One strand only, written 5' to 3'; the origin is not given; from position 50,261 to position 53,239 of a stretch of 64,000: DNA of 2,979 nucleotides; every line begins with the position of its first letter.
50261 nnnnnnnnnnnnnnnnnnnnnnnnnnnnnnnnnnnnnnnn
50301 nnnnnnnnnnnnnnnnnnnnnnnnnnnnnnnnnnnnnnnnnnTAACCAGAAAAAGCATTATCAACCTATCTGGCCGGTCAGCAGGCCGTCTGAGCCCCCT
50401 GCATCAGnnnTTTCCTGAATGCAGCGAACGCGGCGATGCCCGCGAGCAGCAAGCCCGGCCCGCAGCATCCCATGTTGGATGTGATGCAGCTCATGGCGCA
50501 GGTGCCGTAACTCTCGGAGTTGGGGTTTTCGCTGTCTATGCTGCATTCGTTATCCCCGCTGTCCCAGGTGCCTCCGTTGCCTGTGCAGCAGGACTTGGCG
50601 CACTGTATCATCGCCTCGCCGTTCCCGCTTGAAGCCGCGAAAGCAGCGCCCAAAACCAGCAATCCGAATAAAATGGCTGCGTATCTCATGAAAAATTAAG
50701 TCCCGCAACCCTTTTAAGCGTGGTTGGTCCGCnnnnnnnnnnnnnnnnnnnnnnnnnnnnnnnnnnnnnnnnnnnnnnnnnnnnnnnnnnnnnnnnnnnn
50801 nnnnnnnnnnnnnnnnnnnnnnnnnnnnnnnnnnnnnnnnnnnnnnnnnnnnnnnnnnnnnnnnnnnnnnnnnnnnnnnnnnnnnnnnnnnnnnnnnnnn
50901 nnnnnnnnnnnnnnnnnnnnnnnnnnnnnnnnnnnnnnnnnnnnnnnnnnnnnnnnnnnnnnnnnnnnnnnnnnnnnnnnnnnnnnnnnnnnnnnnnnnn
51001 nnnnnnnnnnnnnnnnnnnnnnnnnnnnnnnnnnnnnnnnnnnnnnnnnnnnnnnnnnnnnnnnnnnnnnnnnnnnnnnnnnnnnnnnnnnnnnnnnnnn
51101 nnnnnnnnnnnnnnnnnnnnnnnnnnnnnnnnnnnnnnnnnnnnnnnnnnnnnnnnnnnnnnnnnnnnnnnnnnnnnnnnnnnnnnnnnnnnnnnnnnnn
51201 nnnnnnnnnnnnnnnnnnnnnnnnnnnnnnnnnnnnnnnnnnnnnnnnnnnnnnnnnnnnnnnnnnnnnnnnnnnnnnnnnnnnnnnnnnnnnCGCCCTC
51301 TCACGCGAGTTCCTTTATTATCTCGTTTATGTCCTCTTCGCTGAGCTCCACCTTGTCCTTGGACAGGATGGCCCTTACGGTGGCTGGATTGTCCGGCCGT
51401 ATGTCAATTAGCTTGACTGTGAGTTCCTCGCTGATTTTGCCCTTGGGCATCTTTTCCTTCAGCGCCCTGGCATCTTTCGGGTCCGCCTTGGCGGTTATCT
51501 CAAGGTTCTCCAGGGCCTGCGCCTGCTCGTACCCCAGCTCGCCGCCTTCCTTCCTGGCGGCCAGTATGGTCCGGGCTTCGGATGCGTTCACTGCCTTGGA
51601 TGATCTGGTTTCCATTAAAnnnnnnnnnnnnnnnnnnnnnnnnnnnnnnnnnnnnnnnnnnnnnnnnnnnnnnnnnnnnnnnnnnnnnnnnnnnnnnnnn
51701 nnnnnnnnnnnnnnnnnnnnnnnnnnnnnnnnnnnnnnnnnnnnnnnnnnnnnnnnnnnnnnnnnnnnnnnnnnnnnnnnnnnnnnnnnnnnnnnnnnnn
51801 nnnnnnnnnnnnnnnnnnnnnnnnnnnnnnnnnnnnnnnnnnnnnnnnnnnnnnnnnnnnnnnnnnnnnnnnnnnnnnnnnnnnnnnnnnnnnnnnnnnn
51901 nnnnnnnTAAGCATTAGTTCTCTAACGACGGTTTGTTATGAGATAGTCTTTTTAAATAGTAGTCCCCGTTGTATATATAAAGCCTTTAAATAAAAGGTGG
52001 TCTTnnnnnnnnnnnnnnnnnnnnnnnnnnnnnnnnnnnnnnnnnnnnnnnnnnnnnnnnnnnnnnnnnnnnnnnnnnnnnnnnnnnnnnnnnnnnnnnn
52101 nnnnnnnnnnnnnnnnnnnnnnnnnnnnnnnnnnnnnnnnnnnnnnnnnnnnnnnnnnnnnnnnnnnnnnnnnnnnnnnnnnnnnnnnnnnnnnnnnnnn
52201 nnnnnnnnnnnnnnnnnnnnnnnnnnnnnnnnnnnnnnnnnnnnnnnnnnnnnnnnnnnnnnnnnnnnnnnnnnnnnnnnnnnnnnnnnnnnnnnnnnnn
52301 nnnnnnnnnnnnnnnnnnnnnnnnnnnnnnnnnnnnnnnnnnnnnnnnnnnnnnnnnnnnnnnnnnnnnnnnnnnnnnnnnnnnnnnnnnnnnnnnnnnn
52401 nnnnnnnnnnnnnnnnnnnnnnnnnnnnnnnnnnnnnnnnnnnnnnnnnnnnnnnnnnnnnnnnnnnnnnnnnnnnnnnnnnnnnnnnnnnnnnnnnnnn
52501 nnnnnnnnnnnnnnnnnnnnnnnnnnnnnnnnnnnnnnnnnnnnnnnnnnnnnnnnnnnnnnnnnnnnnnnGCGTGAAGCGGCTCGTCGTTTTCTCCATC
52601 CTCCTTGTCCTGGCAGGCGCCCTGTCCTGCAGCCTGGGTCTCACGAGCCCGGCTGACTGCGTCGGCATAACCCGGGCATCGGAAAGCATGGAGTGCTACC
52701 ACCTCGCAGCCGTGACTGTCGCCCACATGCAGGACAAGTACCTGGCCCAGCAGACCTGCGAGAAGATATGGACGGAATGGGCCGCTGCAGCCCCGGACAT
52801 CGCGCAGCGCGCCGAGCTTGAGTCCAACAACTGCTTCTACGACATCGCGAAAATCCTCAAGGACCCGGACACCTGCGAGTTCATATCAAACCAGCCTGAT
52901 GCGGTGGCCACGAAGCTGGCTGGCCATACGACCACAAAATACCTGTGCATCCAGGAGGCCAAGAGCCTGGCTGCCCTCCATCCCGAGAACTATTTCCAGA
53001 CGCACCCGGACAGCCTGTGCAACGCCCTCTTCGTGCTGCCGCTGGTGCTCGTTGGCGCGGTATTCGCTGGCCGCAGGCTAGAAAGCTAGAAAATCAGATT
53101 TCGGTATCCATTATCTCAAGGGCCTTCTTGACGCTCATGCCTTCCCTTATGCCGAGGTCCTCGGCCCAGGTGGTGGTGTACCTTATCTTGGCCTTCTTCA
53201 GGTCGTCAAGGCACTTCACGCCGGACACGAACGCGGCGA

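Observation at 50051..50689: Tandem pair of small Cys-rich secreted proteins with CCGP–TM–basic C-terminal anchors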

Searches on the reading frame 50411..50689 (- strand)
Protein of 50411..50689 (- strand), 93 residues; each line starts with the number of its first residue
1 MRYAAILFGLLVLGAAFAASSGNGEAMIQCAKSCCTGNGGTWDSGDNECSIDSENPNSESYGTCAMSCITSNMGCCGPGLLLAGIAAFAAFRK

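Call 4: search_protein_families(library=ncbifam, proteins=[window:50411-50689:-], max_evalue=10)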
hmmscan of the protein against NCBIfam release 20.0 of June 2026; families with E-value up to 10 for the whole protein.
window:50411-50689:- (93 aa): 2 families
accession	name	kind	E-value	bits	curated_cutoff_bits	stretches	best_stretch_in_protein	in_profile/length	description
TIGR03370.1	VPLPA-CTERM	domain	0.062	13.3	25.35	1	79-92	8-21/25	VPLPA-CTERM sorting domain-containing protein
NF050011.2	PFE_CTERM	equivalog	8.1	7.2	24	1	8-19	10-21/28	PFE-CTERM domain-containing protein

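Call 5: search_protein_families(library=pfam, proteins=[window:50411-50689:-], max_evalue=10)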
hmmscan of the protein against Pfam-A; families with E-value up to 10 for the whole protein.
window:50411-50689:- (93 aa): 0 families

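Call 9: find_homologous_proteins(query=window:50411-50689:-, max_evalue=1)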
Query window:50411-50689:- (93 aa): 2 proteins with E <= 1 among 405 candidates.
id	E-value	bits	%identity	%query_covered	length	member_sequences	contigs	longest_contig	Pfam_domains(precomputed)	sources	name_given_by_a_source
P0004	1.7e-54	200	100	100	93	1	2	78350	-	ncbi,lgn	-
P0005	1.9e-40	155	75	100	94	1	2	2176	-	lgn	-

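Call 10: find_encoding_contigs(protein=P0004, flank=10000)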
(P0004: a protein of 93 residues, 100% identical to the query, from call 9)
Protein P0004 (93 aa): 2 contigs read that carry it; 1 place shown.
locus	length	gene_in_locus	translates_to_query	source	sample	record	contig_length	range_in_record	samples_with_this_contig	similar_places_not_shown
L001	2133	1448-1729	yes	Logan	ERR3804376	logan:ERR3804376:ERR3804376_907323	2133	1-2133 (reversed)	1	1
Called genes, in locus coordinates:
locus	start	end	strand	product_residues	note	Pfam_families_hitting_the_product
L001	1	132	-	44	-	?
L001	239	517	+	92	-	PF01157:Ribosomal_L21e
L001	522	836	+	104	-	PF03874:RNA_pol_Rpb4 (weak)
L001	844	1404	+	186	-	PF04919:DUF655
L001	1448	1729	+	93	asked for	-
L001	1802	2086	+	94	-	-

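Call 12: find_related_loci(query=window:50411-50689:-, collection=genome_contigs, flank=10000)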
Query window:50411-50689:- (93 aa) in genome_contigs; peptide patterns used: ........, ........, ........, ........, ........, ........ (x = any residue, [..] = any of these).
599 stretches matched a pattern, but none encodes a relative of the query by tblastn (E <= 1e-3).

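Call 54: list_cluster_members(proteins=[P0004, P0068, P0022])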
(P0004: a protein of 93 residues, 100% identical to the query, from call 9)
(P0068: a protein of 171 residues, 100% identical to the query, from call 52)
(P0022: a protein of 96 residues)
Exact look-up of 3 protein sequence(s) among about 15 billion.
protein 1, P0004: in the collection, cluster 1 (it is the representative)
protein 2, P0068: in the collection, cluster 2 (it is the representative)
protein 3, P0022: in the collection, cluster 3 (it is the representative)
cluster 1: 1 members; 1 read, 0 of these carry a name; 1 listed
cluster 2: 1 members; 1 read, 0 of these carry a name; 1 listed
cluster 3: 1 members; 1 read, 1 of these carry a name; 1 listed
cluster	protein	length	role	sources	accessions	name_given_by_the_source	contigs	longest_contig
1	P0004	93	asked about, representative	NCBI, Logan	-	-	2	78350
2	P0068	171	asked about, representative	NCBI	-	-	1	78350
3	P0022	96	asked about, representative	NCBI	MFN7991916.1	MAG: hypothetical protein U0R44_07215 [Candidatus Micrarchaeia archaeon]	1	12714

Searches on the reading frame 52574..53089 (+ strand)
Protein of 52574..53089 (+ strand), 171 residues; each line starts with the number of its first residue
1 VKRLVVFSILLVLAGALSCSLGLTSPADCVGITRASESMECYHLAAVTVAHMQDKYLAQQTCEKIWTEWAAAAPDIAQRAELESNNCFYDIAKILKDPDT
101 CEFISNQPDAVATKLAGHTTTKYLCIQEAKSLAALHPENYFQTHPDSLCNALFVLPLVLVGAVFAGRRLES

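Call 19: search_protein_families(library=ncbifam, proteins=[window:52574-53089:+], max_evalue=0.01)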
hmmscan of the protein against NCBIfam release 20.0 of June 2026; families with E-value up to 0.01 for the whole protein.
window:52574-53089:+ (171 aa): 0 families

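Call 34: search_protein_families(library=pfam, proteins=[window:52574-53089:+], max_evalue=0.01)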
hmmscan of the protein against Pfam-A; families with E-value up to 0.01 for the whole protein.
window:52574-53089:+ (171 aa): 0 families

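Call 52: find_homologous_proteins(query=window:52574-53086:+, max_evalue=0.01)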
Query window:52574-53086:+ (171 aa): 3 proteins with E <= 0.01 among 855 candidates.
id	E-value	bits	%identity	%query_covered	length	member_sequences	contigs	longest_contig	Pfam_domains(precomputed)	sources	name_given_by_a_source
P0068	2.2e-109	381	100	100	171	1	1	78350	-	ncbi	-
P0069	1.5e-46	176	55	85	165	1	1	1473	-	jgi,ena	-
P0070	3.7e-33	133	43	98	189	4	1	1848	-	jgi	jgi:hypothetical protein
